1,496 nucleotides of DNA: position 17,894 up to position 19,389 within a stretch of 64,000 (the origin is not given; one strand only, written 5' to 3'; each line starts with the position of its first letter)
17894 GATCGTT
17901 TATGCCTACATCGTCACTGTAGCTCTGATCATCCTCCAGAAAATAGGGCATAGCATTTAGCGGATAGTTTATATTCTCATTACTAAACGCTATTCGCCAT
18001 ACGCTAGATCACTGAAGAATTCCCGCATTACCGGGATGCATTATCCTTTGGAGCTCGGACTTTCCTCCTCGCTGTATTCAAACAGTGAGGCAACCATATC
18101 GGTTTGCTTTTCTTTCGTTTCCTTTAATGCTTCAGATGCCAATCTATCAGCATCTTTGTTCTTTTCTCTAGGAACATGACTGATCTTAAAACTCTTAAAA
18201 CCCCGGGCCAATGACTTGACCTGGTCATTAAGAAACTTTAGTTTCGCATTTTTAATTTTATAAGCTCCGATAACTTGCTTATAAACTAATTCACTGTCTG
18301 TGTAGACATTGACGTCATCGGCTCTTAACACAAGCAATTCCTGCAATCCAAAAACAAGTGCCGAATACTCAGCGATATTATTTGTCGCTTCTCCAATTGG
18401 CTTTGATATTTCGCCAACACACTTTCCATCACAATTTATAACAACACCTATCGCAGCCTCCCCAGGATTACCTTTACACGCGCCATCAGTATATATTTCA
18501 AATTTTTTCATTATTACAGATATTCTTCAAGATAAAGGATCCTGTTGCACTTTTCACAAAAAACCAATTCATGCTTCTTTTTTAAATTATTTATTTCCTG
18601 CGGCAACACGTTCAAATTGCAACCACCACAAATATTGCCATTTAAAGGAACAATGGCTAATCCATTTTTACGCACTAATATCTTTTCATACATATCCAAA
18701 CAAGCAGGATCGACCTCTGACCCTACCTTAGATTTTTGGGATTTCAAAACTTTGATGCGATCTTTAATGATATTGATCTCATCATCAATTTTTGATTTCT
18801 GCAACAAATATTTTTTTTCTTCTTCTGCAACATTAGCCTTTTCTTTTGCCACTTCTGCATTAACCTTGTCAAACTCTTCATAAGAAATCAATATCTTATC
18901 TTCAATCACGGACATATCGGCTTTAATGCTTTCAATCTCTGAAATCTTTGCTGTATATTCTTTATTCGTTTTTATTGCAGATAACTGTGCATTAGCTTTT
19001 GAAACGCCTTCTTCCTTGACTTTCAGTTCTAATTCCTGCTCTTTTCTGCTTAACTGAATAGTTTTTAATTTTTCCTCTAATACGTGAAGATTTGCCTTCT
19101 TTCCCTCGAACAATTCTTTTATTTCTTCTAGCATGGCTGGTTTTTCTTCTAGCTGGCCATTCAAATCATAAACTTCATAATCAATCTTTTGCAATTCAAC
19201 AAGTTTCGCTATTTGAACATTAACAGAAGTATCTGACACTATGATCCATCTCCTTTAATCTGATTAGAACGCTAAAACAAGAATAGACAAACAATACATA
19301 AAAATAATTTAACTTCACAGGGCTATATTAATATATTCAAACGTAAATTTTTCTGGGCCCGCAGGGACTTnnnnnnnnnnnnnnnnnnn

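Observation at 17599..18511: rnhA coding sequence runs 67 nt into the RNase P RNA gene on the same strand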

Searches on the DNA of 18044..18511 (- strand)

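Call 11: search_rna_families(sources=[L001, L002, L003, L004, L005, L006, L007, L008, L009, L010, L011, L012, L013, L014, L015, L016, L017, L018, L019, L020], threshold=gathering)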
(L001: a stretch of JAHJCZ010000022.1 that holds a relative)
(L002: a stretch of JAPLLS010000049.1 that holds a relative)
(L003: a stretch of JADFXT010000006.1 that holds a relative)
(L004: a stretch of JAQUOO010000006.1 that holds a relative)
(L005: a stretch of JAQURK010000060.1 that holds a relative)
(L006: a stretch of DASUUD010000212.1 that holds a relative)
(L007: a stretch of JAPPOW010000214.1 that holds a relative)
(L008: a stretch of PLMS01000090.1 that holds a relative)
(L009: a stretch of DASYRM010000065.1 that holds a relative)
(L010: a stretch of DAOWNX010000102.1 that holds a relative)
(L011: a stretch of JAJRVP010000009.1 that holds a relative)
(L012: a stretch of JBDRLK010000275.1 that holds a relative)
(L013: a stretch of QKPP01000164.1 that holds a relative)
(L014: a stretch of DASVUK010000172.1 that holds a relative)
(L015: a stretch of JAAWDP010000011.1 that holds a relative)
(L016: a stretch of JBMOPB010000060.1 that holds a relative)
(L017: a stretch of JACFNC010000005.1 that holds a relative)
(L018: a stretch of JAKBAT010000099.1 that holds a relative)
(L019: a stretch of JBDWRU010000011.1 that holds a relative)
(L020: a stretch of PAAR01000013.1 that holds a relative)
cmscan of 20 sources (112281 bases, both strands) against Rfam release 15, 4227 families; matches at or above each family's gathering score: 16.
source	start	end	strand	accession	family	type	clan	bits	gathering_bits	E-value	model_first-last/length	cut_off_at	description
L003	3379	3735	+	RF00010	RNaseP_bact_a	Gene; ribozyme;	CL00002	168.7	100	2.1e-52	1-367/367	no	Bacterial RNase P class A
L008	3481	3969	+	RF00010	RNaseP_bact_a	Gene; ribozyme;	CL00002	165.1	100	3.3e-51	1-367/367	no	Bacterial RNase P class A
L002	3341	3734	+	RF00010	RNaseP_bact_a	Gene; ribozyme;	CL00002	159.1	100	3.7e-49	1-367/367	no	Bacterial RNase P class A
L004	3441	3871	+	RF00010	RNaseP_bact_a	Gene; ribozyme;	CL00002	139.8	100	1.3e-42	1-367/367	no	Bacterial RNase P class A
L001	2301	2759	+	RF00010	RNaseP_bact_a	Gene; ribozyme;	CL00002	126.1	100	5.8e-38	1-367/367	no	Bacterial RNase P class A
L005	1973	2045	+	RF00005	tRNA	Gene; tRNA;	CL00001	75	29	2.3e-14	1-71/71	no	tRNA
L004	2160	2233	+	RF00005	tRNA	Gene; tRNA;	CL00001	73.4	29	6.5e-14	1-71/71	no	tRNA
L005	2175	2248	+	RF00005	tRNA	Gene; tRNA;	CL00001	73.2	29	7.2e-14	1-71/71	no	tRNA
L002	2006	2077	+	RF00005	tRNA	Gene; tRNA;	CL00001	72.7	29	1e-13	1-71/71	no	tRNA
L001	984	1057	+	RF00005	tRNA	Gene; tRNA;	CL00001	72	29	1.6e-13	1-71/71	no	tRNA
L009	1043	1115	+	RF00005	tRNA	Gene; tRNA;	CL00001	71.9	29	1.6e-13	1-71/71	no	tRNA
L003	1927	2000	+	RF00005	tRNA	Gene; tRNA;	CL00001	71.6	29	1.9e-13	1-71/71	no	tRNA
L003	2144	2217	+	RF00005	tRNA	Gene; tRNA;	CL00001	71.4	29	2.3e-13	1-71/71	no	tRNA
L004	1937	2008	+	RF00005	tRNA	Gene; tRNA;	CL00001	71.3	29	2.4e-13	1-71/71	no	tRNA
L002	2093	2166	+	RF00005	tRNA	Gene; tRNA;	CL00001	70.8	29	3.4e-13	1-71/71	no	tRNA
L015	2042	2113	+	RF00005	tRNA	Gene; tRNA;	CL00001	63.9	29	2.6e-11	1-71/71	no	tRNA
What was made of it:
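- Tried and rejected: The Solirubrobacterales, Melainabacteria and Vicinamibacterales loci have no RNase P hit (call 11).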

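Call 26: search_rna_families(sources=[L161, L162, L163, L164, L165, L166, L167, L168, L169, L082, L083, L084, L086, L088, L089, L091, L098, L131, L138, L105], threshold=gathering)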
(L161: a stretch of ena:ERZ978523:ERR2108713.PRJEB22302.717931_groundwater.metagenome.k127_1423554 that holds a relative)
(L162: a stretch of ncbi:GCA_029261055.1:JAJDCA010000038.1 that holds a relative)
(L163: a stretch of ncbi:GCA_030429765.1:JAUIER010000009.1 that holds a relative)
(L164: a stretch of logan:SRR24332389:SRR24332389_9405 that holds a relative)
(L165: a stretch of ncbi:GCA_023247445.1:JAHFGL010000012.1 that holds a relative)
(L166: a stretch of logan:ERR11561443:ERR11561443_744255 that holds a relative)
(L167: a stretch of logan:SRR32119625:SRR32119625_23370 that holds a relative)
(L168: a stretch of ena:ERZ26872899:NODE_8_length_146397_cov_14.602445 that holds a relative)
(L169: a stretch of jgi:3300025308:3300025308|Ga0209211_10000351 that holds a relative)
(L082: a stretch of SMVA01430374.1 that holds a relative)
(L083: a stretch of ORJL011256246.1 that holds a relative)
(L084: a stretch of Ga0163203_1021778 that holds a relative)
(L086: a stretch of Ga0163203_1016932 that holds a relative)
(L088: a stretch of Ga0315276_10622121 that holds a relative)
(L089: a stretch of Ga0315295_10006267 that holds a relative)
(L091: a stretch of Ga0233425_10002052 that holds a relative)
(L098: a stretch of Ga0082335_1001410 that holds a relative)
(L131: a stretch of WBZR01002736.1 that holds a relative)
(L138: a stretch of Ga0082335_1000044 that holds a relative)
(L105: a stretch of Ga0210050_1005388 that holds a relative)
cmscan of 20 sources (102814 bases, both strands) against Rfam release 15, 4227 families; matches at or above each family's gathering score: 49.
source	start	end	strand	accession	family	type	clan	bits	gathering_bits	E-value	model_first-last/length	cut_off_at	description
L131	2914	3353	+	RF00010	RNaseP_bact_a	Gene; ribozyme;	CL00002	321.9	100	2.1e-104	1-367/367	no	Bacterial RNase P class A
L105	2922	3734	+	RF00010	RNaseP_bact_a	Gene; ribozyme;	CL00002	231.8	100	7.3e-74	1-367/367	no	Bacterial RNase P class A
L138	2977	3322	+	RF00010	RNaseP_bact_a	Gene; ribozyme;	CL00002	199.6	100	6.4e-63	1-367/367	no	Bacterial RNase P class A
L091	2914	3276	+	RF00010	RNaseP_bact_a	Gene; ribozyme;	CL00002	192.7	100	1.3e-60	1-367/367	no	Bacterial RNase P class A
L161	3408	3814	+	RF00010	RNaseP_bact_a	Gene; ribozyme;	CL00002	179.4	100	4.4e-56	1-367/367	no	Bacterial RNase P class A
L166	3241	3608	+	RF00010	RNaseP_bact_a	Gene; ribozyme;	CL00002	169.1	100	1.3e-52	1-367/367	no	Bacterial RNase P class A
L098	2973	3331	+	RF00010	RNaseP_bact_a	Gene; ribozyme;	CL00002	168.7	100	1.8e-52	1-367/367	no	Bacterial RNase P class A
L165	3195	3624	+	RF00010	RNaseP_bact_a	Gene; ribozyme;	CL00002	165.7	100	2e-51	1-367/367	no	Bacterial RNase P class A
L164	3393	3796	+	RF00010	RNaseP_bact_a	Gene; ribozyme;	CL00002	162.2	100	2.9e-50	1-367/367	no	Bacterial RNase P class A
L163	3400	3782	+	RF00010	RNaseP_bact_a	Gene; ribozyme;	CL00002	159.2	100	3e-49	1-367/367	no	Bacterial RNase P class A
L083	2893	3352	+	RF00010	RNaseP_bact_a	Gene; ribozyme;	CL00002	146.8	100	4.8e-45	1-367/367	no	Bacterial RNase P class A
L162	3399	3848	+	RF00010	RNaseP_bact_a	Gene; ribozyme;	CL00002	145.8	100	1.1e-44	1-367/367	no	Bacterial RNase P class A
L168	3399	3823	+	RF00010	RNaseP_bact_a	Gene; ribozyme;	CL00002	142.9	100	1e-43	1-367/367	no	Bacterial RNase P class A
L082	2808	3225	+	RF00010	RNaseP_bact_a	Gene; ribozyme;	CL00002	142.5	100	1.4e-43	1-367/367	no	Bacterial RNase P class A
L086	1144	1583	+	RF00010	RNaseP_bact_a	Gene; ribozyme;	CL00002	137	100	1.1e-41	1-367/367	no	Bacterial RNase P class A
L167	3396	3954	+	RF00010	RNaseP_bact_a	Gene; ribozyme;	CL00002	133.3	100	1.9e-40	1-367/367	no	Bacterial RNase P class A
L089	3034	3371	+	RF00010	RNaseP_bact_a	Gene; ribozyme;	CL00002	121.4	100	2e-36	20-313/367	no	Bacterial RNase P class A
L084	1158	1673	+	RF00010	RNaseP_bact_a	Gene; ribozyme;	CL00002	118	100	3e-35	1-367/367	no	Bacterial RNase P class A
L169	3500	3926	+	RF00010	RNaseP_bact_a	Gene; ribozyme;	CL00002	115.1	100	2.8e-34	1-367/367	no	Bacterial RNase P class A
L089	1287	1360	+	RF00005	tRNA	Gene; tRNA;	CL00001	75.6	29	1.4e-14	1-71/71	no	tRNA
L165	1649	1722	+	RF00005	tRNA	Gene; tRNA;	CL00001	74.6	29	2.7e-14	1-71/71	no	tRNA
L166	1873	1946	+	RF00005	tRNA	Gene; tRNA;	CL00001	74.6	29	2.7e-14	1-71/71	no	tRNA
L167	1903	1976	+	RF00005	tRNA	Gene; tRNA;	CL00001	74.3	29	3.2e-14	1-71/71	no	tRNA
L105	1051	1124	-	RF00005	tRNA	Gene; tRNA;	CL00001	74.3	29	3.4e-14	1-71/71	no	tRNA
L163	2165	2238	+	RF00005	tRNA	Gene; tRNA;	CL00001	73.8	29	4.5e-14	1-71/71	no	tRNA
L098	1511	1584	+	RF00005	tRNA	Gene; tRNA;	CL00001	73.7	29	4.8e-14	1-71/71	no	tRNA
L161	1738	1811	+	RF00005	tRNA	Gene; tRNA;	CL00001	72.4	29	1.1e-13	1-71/71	no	tRNA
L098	1597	1670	+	RF00005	tRNA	Gene; tRNA;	CL00001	72.4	29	1.1e-13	1-71/71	no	tRNA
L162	1901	1974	+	RF00005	tRNA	Gene; tRNA;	CL00001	71.8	29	1.6e-13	1-71/71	no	tRNA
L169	2067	2140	+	RF00005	tRNA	Gene; tRNA;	CL00001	71.6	29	1.8e-13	1-71/71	no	tRNA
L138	1549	1622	+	RF00005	tRNA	Gene; tRNA;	CL00001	71.6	29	1.8e-13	1-71/71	no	tRNA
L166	1971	2044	+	RF00005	tRNA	Gene; tRNA;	CL00001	71.4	29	2.1e-13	1-71/71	no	tRNA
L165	1854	1927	+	RF00005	tRNA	Gene; tRNA;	CL00001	71.2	29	2.3e-13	1-71/71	no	tRNA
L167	2066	2139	+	RF00005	tRNA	Gene; tRNA;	CL00001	71.2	29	2.3e-13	1-71/71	no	tRNA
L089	1569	1642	+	RF00005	tRNA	Gene; tRNA;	CL00001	71.2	29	2.3e-13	1-71/71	no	tRNA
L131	1635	1707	+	RF00005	tRNA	Gene; tRNA;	CL00001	71.1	29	2.6e-13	1-71/71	no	tRNA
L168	2174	2247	+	RF00005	tRNA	Gene; tRNA;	CL00001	71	29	2.7e-13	1-71/71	no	tRNA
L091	1476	1549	+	RF00005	tRNA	Gene; tRNA;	CL00001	70.9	29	2.8e-13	1-71/71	no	tRNA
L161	1637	1709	+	RF00005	tRNA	Gene; tRNA;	CL00001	70.2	29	4.3e-13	1-71/71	no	tRNA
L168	2046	2119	+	RF00005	tRNA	Gene; tRNA;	CL00001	69.9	29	5.4e-13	1-71/71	no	tRNA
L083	1523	1596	+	RF00005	tRNA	Gene; tRNA;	CL00001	69.8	29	5.7e-13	1-71/71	no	tRNA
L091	1012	1085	+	RF00005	tRNA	Gene; tRNA;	CL00001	69.2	29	8.3e-13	1-71/71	no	tRNA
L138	1313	1386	+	RF00005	tRNA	Gene; tRNA;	CL00001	69.2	29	8.3e-13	1-71/71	no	tRNA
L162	1986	2059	+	RF00005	tRNA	Gene; tRNA;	CL00001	68.7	29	1.2e-12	1-71/71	no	tRNA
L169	2159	2232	+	RF00005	tRNA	Gene; tRNA;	CL00001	68.4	29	1.4e-12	1-71/71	no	tRNA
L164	1879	1952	+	RF00005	tRNA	Gene; tRNA;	CL00001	68.2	29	1.6e-12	1-71/71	no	tRNA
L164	2154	2227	+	RF00005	tRNA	Gene; tRNA;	CL00001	67.3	29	2.7e-12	1-71/71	no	tRNA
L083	1623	1696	+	RF00005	tRNA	Gene; tRNA;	CL00001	65.4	29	9.5e-12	1-71/71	no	tRNA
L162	1557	1640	-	RF00005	tRNA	Gene; tRNA;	CL00001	55.1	29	6.2e-09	1-71/71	no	tRNA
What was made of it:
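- On Bacterial RNase P RNA, class A (Rfam RF00010): Relatives score 115-322 bits (calls 11, 26).
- Rfam finds rnpB starting 61-105 nt before the rnhA stop in L001, L003, L082, L083 and L161-L168 (calls 11, 26).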

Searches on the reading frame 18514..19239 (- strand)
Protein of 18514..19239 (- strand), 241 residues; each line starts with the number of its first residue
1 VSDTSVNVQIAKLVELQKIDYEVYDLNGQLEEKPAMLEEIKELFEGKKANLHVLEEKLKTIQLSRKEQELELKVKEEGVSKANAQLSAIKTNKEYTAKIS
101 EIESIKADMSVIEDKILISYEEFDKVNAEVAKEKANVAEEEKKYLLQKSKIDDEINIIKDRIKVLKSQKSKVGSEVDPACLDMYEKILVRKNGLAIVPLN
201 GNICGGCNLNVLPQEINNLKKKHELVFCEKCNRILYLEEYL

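Call 4: search_protein_families(library=pfam, proteins=[window:18514-19239:-], max_evalue=0.01)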
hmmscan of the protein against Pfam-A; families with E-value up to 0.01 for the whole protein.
window:18514-19239:- (241 aa): 2 families
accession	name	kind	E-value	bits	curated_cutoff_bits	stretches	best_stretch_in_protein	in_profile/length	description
PF02591.20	Zn_ribbon_9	-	2.2e-10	40.9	29.1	1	204-235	2-33/33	C4-type zinc ribbon domain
PF24481.2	CT398_CC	-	3.3e-06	27.5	27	1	16-189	1-177/180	CT398-like coiled coil hairpin domain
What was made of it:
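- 18514..19239 (-): CT398/CdsZ-like coiled-coil protein with a C4 zinc ribbon. Its stop lies 2 nt before the rnhA start codon. Pfam Zn_ribbon_9 and CT398_CC (call 4).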

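Call 5: search_protein_families(library=ncbifam, proteins=[window:18514-19239:-], max_evalue=0.01)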
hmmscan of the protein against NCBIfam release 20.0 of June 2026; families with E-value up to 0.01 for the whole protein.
window:18514-19239:- (241 aa): 3 families
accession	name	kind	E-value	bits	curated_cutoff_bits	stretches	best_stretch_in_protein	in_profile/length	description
NF047363.1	Zn_ribbon_CdsZ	equivalog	3.5e-23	82.3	275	1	10-239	5-234/251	zinc ribbon domain regulatory protein CdsZ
NF045487.1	ASRP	equivalog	8.7e-05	21.3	300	1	13-177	117-273/593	archaea-specific SMC-related protein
TIGR02169.1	SMC_prok_A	equivalog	0.00074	17.3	729.4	1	14-172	330-496/1165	chromosome segregation protein SMC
